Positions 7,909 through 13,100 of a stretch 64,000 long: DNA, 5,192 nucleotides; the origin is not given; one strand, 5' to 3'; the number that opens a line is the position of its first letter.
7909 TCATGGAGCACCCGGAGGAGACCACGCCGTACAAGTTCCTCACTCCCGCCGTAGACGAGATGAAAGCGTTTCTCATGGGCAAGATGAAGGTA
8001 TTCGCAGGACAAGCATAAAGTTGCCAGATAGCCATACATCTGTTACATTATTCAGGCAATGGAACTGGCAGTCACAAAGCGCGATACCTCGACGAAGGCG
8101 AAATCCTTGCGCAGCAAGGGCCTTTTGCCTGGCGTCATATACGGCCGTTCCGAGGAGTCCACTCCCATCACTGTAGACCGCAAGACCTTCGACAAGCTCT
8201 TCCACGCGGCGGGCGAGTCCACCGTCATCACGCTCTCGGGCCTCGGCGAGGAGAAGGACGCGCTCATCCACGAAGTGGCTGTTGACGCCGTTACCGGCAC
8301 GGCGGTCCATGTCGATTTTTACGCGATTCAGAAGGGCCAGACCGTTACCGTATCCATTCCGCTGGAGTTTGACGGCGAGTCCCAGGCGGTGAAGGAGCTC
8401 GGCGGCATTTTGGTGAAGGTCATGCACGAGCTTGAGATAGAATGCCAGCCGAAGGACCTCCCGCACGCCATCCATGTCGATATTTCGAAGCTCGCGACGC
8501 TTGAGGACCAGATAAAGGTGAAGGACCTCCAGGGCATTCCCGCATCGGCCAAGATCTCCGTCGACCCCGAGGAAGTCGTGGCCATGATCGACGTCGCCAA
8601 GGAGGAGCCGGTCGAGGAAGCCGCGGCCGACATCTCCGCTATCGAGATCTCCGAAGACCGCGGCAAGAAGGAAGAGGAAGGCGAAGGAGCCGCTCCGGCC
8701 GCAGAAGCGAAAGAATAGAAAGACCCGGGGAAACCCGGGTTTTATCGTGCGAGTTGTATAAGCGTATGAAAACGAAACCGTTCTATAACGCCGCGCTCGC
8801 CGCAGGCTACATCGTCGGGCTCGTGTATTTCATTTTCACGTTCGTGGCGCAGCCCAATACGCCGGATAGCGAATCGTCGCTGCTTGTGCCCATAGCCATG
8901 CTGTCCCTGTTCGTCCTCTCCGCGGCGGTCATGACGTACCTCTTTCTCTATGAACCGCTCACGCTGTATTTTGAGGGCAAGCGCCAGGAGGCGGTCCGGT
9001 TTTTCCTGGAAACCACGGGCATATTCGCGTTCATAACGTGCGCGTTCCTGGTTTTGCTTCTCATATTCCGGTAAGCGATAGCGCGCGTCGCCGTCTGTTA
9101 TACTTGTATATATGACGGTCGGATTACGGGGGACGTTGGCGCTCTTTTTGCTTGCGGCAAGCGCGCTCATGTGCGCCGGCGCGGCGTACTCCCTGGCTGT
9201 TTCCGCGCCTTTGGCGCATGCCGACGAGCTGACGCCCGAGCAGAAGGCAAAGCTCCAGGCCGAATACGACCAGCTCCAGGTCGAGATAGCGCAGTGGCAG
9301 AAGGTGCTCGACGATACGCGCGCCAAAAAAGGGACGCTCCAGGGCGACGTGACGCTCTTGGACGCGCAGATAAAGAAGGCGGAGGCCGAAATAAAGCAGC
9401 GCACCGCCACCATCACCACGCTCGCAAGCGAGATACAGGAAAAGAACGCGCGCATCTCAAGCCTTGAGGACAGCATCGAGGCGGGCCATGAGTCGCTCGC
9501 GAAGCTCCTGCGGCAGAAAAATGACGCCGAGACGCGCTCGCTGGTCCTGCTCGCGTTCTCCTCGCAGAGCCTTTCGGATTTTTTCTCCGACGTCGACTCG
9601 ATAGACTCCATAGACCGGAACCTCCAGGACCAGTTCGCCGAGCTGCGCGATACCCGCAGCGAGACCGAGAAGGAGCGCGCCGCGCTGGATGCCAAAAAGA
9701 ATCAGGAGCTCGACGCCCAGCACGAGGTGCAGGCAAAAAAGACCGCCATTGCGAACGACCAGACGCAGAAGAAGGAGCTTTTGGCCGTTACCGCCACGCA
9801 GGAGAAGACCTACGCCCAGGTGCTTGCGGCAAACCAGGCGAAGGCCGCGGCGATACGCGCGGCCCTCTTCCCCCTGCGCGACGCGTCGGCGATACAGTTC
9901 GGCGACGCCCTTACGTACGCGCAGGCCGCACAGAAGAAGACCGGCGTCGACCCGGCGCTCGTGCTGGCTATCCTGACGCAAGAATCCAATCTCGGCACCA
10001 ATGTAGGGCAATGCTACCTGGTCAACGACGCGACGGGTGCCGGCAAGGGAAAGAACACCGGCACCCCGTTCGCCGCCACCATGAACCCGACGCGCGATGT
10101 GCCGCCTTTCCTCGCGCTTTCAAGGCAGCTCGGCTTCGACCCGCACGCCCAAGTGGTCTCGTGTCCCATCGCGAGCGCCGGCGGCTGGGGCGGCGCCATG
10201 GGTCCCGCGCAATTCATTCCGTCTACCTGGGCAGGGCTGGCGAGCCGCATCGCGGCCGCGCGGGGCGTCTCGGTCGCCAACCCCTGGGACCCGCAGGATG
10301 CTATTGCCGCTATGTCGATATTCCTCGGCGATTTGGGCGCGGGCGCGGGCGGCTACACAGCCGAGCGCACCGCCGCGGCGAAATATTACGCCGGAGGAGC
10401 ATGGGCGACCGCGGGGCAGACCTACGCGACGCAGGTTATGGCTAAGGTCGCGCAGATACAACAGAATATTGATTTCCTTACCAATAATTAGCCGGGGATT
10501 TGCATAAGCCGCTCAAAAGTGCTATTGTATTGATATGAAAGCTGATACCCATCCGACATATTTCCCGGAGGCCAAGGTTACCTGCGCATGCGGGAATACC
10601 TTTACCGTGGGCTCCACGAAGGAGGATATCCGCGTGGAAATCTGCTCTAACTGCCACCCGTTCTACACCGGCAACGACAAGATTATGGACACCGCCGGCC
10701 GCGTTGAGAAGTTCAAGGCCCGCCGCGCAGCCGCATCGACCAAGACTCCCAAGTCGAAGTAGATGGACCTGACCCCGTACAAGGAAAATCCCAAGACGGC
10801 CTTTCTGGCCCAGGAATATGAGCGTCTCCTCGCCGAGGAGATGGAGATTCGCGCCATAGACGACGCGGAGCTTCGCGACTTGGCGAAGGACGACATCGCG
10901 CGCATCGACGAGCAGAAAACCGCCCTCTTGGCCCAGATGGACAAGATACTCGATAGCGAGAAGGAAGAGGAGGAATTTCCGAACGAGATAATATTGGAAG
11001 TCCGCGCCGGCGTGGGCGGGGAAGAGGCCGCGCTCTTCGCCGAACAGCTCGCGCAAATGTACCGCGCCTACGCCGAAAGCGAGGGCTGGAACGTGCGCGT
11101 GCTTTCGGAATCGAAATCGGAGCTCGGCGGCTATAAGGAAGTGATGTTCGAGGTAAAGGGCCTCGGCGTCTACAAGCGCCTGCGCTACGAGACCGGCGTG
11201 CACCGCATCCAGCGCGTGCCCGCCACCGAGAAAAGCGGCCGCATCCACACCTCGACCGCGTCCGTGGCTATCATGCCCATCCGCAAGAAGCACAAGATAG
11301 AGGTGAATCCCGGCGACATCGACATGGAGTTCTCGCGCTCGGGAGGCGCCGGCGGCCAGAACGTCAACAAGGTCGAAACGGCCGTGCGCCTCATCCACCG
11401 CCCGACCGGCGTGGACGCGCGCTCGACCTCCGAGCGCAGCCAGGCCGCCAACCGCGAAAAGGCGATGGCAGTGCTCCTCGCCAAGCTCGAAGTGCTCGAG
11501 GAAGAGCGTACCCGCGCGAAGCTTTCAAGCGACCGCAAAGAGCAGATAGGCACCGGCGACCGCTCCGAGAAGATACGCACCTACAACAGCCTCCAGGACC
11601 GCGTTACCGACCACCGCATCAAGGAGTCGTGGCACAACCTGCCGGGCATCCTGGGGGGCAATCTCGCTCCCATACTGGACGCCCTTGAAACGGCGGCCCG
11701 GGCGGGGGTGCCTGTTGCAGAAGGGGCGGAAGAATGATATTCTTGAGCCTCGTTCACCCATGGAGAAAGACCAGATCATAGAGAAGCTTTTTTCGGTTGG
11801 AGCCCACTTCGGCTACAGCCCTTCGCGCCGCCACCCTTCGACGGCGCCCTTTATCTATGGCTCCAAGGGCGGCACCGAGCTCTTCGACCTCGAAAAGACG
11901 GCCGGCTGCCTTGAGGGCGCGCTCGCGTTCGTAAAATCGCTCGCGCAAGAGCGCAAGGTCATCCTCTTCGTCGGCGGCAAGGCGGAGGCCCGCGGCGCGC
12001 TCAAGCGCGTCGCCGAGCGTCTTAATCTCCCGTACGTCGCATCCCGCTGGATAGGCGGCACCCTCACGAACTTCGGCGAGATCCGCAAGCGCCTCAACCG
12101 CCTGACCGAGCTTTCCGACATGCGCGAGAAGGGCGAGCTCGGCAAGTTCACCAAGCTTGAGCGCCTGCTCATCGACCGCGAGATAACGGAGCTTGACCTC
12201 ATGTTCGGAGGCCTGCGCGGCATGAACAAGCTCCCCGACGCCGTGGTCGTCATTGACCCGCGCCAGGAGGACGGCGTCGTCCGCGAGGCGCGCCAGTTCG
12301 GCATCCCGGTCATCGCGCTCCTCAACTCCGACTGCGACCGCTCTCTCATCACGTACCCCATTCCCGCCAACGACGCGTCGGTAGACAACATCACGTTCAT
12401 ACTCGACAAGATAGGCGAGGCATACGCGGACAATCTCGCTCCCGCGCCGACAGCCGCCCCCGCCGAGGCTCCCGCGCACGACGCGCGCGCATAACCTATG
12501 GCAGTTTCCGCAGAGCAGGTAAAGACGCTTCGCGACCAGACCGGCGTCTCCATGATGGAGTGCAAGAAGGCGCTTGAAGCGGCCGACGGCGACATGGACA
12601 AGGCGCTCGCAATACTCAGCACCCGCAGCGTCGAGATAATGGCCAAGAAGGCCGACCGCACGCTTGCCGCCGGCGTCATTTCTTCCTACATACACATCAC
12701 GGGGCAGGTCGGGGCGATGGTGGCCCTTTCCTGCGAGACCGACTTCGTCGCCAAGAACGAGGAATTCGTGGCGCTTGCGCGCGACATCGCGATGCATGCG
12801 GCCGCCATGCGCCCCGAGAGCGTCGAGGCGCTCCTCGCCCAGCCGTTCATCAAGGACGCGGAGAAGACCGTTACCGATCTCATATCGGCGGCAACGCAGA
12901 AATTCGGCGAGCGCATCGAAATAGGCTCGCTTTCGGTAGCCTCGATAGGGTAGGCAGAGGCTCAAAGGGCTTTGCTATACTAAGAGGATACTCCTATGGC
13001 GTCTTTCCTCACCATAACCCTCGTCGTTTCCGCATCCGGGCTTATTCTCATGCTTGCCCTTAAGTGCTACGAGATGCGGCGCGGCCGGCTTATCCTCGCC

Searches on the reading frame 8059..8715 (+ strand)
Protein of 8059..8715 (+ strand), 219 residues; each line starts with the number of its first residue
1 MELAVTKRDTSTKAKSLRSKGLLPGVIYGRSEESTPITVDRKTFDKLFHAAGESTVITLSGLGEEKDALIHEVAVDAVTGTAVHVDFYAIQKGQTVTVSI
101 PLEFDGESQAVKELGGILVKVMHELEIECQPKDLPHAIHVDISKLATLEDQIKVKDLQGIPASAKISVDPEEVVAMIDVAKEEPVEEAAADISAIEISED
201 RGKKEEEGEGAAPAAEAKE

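Call 54: search_protein_families(library=pfam, proteins=[window:8059-8715:+], max_evalue=0.001)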
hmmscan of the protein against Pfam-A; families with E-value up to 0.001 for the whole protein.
window:8059-8715:+ (219 aa): 2 families
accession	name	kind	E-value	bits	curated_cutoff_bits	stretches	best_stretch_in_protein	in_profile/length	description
PF14693.11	Ribosomal_TL5_C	-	5.9e-21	75.1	27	1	96-179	2-82/84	Ribosomal protein TL5, C-terminal domain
PF01386.24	Ribosomal_L25p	-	7.6e-20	71.6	23.6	1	3-87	1-82/82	Ribosomal L25p family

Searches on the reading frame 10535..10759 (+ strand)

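Call 64: search_protein_families(library=pfam, proteins=[window:10535-10759:+], max_evalue=0.1)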
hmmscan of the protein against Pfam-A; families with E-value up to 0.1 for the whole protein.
window:10535-10759:+ (75 aa): 2 families
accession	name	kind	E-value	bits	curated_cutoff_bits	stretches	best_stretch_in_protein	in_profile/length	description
PF01197.23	Ribosomal_L31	-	1.1e-29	102.8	27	1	1-63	1-63/65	Ribosomal protein L31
PF11238.13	DUF3039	-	0.036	14.3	22.7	1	14-45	25-54/56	Protein of unknown function (DUF3039)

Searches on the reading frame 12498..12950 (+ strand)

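Call 54: search_protein_families(library=pfam, proteins=[window:12498-12950:+], max_evalue=0.001)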
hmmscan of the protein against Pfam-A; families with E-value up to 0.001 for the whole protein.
window:12498-12950:+ (151 aa): 2 families
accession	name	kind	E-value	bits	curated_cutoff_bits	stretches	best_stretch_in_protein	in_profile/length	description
PF00889.24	EF_TS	-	1.5e-18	67.5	27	1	72-145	1-72/204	Elongation factor TS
PF25025.1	EF-Ts_N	-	1.1e-06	28.9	33.2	1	4-40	13-50/60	Elongation factor Ts, mitochondrial, N-terminal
